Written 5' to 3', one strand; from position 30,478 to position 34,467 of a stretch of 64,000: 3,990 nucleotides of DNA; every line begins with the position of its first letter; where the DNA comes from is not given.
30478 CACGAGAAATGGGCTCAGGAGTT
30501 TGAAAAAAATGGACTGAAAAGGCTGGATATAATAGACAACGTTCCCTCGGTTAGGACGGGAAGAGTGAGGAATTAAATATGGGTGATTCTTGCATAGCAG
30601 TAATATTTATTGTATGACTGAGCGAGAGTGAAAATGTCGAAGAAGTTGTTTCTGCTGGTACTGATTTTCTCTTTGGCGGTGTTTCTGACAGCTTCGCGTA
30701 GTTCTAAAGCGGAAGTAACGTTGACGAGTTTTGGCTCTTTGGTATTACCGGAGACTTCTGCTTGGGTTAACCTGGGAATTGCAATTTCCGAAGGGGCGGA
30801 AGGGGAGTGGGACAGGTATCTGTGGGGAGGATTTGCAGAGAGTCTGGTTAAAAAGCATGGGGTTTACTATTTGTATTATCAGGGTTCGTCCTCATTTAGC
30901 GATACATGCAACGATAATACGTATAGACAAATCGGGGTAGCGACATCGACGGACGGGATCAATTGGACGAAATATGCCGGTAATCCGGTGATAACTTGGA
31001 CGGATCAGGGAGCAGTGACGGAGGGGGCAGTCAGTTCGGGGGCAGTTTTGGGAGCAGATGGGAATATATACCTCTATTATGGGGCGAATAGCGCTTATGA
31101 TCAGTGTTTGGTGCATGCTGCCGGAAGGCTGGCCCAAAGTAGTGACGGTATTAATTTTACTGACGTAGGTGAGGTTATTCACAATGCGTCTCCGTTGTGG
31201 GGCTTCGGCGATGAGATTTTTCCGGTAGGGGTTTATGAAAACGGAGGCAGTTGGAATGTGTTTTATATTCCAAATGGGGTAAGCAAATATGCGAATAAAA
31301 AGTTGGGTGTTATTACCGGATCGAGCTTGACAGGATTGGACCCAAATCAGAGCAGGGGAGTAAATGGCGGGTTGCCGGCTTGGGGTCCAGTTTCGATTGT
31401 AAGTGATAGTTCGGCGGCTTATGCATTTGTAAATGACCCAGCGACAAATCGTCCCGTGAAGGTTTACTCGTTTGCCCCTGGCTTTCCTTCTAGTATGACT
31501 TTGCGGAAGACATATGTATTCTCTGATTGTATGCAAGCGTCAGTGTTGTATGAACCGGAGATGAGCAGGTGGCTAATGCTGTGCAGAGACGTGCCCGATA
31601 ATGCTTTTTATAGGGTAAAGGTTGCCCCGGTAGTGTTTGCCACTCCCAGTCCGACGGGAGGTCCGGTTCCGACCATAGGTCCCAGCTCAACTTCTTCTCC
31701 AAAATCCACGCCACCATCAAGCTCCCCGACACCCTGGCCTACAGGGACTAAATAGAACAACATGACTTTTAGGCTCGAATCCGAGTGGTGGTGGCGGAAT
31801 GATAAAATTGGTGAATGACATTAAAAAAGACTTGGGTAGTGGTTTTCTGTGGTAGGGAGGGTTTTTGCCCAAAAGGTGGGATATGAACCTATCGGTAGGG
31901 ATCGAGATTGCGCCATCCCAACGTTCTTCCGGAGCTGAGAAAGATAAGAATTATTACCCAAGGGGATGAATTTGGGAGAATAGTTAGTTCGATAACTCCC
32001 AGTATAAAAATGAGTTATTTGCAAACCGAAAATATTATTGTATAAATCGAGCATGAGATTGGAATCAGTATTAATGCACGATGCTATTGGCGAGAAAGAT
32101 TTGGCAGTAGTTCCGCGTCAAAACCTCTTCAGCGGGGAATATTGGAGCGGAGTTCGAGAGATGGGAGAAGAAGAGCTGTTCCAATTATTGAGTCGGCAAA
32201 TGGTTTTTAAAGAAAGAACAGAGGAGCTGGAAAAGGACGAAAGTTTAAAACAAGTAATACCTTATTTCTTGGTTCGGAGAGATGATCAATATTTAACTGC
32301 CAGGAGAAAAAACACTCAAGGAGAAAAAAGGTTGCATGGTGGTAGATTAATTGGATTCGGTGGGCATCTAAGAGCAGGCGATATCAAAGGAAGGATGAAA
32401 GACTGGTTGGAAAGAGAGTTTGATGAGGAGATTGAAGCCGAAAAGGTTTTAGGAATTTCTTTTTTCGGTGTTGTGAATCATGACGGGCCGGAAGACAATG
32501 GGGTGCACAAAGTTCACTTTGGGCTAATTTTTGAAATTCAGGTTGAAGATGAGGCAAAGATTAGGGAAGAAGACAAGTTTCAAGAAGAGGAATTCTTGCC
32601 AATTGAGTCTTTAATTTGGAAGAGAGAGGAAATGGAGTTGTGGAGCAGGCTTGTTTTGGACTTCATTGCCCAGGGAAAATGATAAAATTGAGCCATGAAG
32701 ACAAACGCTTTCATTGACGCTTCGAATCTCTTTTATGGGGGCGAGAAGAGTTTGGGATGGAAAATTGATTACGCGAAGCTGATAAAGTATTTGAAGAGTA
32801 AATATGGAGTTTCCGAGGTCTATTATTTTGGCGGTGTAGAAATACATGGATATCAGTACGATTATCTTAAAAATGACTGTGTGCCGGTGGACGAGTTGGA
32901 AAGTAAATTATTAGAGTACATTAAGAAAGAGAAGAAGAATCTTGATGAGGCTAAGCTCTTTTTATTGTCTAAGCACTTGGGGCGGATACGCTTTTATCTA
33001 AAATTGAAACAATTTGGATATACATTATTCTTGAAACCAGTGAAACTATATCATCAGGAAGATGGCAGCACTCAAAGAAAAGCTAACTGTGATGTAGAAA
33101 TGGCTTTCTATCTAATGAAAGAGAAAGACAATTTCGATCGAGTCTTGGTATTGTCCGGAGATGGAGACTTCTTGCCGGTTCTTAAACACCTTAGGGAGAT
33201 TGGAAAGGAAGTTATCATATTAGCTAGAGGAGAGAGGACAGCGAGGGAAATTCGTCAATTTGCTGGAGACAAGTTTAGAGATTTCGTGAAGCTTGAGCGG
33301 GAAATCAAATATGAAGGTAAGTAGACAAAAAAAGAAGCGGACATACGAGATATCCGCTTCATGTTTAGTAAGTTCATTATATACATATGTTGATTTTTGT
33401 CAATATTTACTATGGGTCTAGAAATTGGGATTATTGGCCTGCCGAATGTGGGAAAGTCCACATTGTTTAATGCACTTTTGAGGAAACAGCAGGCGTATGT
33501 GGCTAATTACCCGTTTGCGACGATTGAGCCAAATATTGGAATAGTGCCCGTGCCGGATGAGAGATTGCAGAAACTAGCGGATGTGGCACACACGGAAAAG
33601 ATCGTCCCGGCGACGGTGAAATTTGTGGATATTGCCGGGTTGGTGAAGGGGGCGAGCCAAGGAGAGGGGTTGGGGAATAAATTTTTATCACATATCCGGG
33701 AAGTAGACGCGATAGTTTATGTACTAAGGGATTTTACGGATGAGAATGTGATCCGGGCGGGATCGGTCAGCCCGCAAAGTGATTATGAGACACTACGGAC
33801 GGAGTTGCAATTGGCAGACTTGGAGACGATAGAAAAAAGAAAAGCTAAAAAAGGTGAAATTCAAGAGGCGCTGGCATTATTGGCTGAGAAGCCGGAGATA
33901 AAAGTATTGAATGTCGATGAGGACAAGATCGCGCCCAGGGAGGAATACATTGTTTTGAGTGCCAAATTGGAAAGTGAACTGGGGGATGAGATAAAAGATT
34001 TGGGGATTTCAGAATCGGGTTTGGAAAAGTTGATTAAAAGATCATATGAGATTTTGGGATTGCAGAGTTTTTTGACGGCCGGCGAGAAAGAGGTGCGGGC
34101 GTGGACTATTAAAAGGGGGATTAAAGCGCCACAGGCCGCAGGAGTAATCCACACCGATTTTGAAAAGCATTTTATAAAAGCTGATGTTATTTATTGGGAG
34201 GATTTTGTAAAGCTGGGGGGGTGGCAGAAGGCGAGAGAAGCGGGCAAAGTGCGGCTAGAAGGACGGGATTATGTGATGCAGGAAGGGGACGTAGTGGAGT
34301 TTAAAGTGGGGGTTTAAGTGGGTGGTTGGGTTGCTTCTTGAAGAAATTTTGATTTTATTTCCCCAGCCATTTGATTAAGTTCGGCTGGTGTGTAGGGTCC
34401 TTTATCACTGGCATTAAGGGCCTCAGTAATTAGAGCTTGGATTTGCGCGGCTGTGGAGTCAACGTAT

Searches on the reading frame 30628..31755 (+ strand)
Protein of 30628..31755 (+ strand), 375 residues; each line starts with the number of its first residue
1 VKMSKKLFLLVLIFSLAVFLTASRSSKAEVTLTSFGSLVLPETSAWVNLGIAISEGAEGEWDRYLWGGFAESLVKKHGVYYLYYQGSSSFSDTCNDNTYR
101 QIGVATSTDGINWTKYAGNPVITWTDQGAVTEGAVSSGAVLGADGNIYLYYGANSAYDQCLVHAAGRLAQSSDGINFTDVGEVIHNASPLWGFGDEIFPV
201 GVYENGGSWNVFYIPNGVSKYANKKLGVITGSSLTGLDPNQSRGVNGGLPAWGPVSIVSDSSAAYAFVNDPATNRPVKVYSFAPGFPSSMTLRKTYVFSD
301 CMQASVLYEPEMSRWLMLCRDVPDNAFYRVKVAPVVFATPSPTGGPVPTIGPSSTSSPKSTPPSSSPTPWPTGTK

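Call 37: search_protein_families(library=pfam, proteins=[window:30628-31755:+], max_evalue=0.0001)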
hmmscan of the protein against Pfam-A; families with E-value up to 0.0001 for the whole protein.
window:30628-31755:+ (375 aa): 1 family
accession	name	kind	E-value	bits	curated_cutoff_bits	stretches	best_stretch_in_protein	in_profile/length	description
PF00251.26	Glyco_hydro_32N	-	3.3e-06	27.3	22.1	0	72-184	14-120/307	Glycosyl hydrolases family 32 N-terminal domain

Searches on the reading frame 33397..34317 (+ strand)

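Call 37: search_protein_families(library=pfam, proteins=[window:33397-34317:+], max_evalue=0.0001)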
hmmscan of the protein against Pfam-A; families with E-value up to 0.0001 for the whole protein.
window:33397-34317:+ (306 aa): 3 families
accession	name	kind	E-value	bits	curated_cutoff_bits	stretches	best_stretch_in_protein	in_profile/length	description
PF06071.19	YchF-GTPase_C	-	2.3e-37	127.4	27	1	222-304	1-83/84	Protein of unknown function (DUF933)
PF01926.29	MMR_HSR1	-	1.2e-23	83.8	21.9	1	9-113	1-85/113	50S ribosome-binding GTPase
PF02421.24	FeoB_N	-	2.2e-08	34.2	27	1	9-56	2-48/156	Ferrous iron transport protein B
